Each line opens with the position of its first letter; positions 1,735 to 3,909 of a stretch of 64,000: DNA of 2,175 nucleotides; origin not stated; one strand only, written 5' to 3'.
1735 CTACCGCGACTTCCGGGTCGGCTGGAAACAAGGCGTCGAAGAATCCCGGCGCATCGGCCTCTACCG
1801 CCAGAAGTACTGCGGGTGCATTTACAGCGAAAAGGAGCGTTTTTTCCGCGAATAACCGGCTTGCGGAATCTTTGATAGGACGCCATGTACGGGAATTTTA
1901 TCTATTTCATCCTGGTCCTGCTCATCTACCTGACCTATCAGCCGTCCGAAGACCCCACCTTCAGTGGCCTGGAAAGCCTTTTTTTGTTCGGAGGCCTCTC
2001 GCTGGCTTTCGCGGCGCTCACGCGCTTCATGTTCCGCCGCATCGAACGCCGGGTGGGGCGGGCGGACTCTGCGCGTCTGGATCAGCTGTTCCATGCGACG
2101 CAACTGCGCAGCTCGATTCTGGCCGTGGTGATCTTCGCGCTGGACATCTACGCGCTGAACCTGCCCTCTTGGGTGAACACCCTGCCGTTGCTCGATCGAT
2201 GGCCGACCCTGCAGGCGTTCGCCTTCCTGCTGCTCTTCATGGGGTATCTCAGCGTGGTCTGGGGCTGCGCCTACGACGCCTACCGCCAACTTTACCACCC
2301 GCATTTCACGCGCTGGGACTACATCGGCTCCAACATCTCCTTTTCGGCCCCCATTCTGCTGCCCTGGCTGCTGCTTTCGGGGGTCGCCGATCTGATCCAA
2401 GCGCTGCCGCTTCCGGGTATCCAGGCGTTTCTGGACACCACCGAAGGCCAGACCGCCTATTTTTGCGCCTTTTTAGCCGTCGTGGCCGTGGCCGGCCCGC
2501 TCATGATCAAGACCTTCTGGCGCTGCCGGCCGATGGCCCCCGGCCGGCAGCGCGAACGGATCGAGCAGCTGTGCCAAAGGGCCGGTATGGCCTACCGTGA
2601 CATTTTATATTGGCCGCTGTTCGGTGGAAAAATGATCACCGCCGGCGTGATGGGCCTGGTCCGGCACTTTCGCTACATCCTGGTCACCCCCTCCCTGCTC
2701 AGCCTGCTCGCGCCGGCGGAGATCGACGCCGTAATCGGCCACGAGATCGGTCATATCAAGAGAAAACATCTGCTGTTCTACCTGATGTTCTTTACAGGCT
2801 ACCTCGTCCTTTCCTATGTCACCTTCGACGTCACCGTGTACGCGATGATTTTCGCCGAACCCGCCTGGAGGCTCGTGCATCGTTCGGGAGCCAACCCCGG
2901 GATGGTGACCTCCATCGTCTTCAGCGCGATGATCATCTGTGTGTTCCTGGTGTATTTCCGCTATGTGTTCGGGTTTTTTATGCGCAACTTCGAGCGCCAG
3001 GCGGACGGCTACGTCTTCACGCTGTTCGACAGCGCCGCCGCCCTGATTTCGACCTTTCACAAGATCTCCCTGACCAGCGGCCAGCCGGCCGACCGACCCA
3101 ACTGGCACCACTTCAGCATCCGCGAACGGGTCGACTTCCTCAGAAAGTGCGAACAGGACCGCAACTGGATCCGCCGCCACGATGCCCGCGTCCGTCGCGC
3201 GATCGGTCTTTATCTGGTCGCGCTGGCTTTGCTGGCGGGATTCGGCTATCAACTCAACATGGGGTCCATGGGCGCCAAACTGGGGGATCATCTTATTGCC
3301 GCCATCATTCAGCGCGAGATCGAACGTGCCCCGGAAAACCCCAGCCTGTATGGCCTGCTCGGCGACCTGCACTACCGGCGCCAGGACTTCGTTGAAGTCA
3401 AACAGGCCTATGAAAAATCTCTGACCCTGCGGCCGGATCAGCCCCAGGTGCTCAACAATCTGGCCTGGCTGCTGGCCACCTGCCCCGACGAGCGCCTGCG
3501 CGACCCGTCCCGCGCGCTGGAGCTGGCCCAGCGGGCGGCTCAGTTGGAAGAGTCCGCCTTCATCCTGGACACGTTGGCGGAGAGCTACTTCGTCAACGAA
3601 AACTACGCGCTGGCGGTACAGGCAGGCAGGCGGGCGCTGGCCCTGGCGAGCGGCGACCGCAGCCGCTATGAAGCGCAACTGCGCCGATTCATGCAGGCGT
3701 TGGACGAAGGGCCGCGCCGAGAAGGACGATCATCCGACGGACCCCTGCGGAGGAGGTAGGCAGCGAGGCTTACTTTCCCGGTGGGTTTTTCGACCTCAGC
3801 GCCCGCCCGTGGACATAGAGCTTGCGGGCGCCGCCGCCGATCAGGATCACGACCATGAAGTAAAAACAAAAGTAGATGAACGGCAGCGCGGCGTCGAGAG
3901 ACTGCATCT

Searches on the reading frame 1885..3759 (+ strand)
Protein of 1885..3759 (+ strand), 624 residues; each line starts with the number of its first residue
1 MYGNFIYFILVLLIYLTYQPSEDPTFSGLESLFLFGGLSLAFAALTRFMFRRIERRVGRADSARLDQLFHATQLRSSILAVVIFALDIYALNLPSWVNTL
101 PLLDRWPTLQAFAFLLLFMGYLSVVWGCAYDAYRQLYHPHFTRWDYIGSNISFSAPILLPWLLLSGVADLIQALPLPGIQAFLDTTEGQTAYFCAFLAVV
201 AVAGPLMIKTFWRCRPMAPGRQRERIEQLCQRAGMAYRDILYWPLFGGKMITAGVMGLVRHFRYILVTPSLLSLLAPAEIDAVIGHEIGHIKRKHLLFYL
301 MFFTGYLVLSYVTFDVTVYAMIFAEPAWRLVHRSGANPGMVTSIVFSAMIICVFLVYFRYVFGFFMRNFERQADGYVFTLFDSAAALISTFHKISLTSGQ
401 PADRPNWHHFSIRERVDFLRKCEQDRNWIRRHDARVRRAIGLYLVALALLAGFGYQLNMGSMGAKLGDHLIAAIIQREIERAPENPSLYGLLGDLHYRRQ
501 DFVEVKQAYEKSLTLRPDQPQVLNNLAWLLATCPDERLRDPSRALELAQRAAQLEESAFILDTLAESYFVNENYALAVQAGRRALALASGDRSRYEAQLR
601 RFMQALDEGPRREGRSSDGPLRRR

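Call 58: search_protein_families(library=pfam, proteins=[window:1885-3759:+], max_evalue=0.00001)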
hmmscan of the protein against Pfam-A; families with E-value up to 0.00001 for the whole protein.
window:1885-3759:+ (624 aa): 3 families
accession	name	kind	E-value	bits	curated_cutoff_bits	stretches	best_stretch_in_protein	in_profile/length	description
PF01435.24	Peptidase_M48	-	3.2e-14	53.6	20.3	1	251-409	36-172/186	Peptidase family M48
PF07719.23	TPR_2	-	1.2e-07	31.7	27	0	488-518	3-33/34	Tetratricopeptide repeat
PF23914.1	TPR_CcmH_CycH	-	1.2e-06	28.9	42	1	477-594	41-157/158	Cytochrome c-type biogenesis protein H TPR domain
